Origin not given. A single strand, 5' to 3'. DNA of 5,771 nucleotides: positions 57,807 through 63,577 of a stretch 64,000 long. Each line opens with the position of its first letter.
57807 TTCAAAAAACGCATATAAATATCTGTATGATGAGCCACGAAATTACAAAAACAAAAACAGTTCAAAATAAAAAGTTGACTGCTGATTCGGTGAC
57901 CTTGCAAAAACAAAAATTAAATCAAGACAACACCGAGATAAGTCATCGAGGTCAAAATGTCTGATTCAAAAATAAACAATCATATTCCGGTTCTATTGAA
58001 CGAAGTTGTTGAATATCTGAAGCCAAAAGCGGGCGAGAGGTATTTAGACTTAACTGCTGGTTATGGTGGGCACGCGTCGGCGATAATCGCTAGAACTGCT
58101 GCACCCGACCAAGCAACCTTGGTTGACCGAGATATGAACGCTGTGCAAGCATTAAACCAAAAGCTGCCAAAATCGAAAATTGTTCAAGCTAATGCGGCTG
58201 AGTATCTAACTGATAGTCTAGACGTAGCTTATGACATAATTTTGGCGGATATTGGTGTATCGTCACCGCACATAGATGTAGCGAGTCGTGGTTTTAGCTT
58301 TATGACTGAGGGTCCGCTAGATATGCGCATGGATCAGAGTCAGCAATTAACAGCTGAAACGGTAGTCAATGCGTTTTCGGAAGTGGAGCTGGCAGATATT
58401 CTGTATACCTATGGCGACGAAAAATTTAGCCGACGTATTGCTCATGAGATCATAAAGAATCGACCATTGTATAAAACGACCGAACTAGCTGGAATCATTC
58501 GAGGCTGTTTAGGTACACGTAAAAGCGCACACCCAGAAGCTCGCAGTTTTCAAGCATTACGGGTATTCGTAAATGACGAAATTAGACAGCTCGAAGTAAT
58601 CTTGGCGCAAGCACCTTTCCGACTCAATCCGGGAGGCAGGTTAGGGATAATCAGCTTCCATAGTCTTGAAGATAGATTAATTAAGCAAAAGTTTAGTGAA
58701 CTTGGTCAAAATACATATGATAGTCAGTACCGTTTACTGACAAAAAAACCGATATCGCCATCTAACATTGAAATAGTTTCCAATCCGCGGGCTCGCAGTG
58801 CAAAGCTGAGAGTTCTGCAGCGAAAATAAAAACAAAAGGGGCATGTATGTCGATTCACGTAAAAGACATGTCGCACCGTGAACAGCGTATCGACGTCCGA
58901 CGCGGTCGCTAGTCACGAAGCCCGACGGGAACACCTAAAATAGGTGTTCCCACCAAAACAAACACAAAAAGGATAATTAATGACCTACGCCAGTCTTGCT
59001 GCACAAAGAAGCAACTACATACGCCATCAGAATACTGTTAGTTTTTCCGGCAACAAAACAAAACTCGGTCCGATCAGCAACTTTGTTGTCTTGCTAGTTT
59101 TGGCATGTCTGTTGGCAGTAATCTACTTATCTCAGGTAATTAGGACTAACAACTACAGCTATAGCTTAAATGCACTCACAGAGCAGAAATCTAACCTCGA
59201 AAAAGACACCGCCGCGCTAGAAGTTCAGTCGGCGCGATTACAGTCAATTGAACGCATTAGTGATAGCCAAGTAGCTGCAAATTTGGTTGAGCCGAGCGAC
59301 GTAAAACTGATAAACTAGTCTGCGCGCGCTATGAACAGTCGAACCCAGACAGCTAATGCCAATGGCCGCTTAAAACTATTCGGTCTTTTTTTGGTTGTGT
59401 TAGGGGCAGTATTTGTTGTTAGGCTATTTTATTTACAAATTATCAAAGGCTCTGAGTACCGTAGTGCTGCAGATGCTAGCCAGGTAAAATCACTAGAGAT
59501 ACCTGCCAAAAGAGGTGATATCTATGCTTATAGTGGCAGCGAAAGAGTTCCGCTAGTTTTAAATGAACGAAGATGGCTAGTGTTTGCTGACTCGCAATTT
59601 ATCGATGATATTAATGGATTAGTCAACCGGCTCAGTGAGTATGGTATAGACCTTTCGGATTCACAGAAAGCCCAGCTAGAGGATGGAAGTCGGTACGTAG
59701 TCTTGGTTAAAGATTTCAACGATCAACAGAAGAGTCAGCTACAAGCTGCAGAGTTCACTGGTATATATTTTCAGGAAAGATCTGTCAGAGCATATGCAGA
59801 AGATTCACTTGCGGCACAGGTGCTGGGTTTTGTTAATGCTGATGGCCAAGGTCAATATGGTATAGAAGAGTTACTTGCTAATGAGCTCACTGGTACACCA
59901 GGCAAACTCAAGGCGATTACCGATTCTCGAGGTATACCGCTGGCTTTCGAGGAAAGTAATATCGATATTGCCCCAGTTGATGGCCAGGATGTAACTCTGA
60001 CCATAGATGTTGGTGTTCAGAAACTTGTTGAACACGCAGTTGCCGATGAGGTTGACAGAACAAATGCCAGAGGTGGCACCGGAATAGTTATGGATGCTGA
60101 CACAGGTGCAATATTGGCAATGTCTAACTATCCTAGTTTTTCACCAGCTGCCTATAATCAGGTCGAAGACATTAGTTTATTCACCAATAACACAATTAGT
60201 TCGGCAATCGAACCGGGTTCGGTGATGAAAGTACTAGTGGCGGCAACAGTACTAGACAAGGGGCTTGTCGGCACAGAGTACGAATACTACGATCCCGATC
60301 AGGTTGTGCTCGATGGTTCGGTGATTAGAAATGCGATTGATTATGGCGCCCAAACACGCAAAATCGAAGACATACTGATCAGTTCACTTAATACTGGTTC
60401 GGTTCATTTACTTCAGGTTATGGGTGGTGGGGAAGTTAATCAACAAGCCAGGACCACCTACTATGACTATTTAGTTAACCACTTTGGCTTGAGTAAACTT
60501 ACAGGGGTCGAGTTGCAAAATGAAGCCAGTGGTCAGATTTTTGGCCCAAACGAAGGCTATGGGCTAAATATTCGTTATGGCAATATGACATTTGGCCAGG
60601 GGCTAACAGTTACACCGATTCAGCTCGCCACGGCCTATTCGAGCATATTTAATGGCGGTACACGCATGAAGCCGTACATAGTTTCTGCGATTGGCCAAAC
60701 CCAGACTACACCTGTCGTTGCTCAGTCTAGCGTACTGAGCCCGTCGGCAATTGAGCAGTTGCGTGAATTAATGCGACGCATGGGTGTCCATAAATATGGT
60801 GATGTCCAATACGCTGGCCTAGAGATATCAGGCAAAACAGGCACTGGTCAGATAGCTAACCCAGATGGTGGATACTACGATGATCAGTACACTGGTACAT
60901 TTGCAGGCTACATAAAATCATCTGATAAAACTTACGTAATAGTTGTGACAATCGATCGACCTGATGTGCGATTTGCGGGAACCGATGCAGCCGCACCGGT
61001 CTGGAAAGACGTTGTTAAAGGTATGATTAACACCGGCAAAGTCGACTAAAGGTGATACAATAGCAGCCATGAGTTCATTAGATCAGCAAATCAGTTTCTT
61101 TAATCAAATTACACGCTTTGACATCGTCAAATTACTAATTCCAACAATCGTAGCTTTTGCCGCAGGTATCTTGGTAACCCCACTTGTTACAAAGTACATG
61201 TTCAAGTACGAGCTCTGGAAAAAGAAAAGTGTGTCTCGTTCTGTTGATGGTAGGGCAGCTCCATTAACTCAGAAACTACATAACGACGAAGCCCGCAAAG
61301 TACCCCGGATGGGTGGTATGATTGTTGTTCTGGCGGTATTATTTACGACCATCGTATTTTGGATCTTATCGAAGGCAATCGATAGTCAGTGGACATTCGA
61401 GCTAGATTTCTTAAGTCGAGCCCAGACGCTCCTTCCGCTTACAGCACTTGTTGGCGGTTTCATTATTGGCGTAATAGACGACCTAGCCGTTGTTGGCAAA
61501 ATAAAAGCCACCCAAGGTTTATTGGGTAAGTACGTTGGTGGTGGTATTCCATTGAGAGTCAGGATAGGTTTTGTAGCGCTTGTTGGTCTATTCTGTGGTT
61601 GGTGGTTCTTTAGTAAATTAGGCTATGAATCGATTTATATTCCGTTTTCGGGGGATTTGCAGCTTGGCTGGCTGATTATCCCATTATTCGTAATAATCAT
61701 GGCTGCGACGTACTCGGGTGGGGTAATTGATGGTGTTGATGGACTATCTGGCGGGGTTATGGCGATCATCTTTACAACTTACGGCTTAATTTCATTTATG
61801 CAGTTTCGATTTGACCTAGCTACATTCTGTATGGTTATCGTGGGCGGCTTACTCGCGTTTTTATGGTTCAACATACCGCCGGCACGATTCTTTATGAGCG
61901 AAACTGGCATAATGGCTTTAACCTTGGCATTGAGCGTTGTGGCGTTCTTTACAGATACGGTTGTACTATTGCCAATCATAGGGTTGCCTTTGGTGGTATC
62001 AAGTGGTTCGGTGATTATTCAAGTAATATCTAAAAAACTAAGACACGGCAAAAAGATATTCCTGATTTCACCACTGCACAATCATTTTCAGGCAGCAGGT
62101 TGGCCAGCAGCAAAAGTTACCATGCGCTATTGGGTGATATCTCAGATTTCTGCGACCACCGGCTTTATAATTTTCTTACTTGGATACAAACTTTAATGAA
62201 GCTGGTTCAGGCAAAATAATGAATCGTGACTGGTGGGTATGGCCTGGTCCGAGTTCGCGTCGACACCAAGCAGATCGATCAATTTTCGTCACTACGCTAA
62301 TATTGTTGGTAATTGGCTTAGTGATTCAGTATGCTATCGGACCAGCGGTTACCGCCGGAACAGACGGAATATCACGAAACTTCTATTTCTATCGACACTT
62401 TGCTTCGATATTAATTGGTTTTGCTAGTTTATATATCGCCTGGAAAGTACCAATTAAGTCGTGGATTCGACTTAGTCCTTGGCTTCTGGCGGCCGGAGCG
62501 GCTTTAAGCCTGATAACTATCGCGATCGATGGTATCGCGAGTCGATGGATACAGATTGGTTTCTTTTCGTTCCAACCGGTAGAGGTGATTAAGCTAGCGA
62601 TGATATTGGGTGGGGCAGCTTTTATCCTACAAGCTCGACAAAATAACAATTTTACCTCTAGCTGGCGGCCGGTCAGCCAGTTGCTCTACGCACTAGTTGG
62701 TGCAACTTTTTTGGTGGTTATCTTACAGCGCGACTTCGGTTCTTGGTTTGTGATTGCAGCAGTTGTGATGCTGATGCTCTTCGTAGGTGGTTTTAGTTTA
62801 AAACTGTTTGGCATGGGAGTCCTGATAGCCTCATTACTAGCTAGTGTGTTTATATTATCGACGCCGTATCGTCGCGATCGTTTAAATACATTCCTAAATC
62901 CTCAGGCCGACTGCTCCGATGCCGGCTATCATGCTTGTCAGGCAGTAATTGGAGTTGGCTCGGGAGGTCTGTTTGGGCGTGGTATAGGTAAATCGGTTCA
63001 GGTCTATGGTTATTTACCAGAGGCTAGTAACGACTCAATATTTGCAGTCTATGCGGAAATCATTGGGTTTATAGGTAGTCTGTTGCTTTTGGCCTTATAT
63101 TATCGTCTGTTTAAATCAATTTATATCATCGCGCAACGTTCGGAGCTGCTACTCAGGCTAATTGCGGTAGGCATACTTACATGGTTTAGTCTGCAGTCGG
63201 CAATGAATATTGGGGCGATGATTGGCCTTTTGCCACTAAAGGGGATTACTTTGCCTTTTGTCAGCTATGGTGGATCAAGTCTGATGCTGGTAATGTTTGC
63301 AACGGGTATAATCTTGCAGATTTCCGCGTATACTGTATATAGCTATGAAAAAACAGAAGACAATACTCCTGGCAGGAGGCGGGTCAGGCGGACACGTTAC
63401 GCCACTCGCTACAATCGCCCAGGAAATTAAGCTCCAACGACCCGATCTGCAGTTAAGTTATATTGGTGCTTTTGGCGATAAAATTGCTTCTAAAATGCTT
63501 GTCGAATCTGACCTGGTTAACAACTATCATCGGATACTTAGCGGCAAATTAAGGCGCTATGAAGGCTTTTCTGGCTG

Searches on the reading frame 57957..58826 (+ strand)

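Call 64: search_protein_families(library=pfam, proteins=[window:57957-58826:+], max_evalue=0.00001)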
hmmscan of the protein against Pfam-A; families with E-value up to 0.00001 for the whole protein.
window:57957-58826:+ (290 aa): 2 families
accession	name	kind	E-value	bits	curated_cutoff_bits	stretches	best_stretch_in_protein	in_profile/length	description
PF01795.25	Methyltransf_5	-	4.9e-87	292.7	27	1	8-289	3-308/309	MraW methylase family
PF05175.20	MTS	-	8.2e-08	32.5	23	0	18-96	24-103/170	Methyltransferase small domain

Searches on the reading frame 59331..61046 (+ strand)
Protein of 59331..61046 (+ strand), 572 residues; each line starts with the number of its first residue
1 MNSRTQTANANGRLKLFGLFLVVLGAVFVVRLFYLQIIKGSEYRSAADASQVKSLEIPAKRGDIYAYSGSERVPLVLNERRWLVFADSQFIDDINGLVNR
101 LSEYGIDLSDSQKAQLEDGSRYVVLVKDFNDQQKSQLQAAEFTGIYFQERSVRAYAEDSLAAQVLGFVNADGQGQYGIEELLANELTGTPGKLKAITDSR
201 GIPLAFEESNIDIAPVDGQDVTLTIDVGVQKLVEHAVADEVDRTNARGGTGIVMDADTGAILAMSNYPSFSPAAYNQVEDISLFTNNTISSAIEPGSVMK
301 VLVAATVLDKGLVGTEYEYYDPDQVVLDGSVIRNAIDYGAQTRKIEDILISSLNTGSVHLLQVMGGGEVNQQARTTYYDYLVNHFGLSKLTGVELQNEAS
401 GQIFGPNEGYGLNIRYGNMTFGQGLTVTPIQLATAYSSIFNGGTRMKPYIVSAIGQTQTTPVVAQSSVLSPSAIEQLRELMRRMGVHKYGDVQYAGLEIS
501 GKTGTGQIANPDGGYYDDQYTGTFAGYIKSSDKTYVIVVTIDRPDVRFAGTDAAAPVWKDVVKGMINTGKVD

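Call 64: search_protein_families(library=pfam, proteins=[window:59331-61046:+], max_evalue=0.00001)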
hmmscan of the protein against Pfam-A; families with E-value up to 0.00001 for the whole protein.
window:59331-61046:+ (572 aa): 2 families
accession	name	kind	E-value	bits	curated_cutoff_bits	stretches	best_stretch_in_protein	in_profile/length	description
PF00905.27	Transpeptidase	-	2.1e-59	201.6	22.1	1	249-562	1-298/299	Penicillin binding protein transpeptidase domain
PF03717.20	PBP_dimer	-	5.1e-11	43.8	24.4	1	57-201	2-173/180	Penicillin-binding Protein dimerisation domain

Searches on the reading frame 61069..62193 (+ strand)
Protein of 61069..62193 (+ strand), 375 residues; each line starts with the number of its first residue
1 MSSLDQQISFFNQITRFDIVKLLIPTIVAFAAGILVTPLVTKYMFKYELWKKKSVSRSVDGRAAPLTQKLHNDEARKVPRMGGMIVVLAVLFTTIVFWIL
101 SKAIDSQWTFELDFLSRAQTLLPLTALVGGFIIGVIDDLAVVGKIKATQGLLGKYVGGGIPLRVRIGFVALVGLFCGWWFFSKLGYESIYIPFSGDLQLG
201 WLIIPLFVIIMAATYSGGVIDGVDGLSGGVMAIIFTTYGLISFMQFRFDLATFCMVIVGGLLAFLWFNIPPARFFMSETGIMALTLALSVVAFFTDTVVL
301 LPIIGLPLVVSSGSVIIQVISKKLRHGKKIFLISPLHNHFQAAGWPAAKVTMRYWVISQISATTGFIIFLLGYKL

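Call 64: search_protein_families(library=pfam, proteins=[window:61069-62193:+], max_evalue=0.00001)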
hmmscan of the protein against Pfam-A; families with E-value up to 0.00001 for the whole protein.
window:61069-62193:+ (375 aa): 1 family
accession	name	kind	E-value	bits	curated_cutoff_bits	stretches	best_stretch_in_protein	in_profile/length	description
PF00953.26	Glycos_transf_4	-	1.8e-18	67.5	27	1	124-293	5-157/160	Glycosyl transferase family 4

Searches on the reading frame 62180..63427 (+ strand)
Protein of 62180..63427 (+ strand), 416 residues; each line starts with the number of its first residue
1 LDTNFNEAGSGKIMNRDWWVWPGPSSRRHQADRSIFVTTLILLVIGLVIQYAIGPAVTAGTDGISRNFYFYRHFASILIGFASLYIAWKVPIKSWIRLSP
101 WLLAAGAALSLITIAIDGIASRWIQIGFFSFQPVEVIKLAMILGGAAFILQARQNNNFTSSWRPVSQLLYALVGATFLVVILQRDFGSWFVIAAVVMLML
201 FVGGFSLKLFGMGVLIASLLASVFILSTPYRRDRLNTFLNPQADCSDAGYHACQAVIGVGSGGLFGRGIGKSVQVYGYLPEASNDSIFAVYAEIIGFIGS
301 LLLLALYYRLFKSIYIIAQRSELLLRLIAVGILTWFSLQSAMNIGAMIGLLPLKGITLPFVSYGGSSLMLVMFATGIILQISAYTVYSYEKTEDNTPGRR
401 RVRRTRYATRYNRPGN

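Call 64: search_protein_families(library=pfam, proteins=[window:62180-63427:+], max_evalue=0.00001)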
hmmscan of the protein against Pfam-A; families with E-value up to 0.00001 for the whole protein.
window:62180-63427:+ (416 aa): 1 family
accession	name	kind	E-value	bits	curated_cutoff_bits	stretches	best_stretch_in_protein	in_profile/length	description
PF01098.24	FTSW_RODA_SPOVE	-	2.9e-80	270.4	26.4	1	35-385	4-354/356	Cell cycle protein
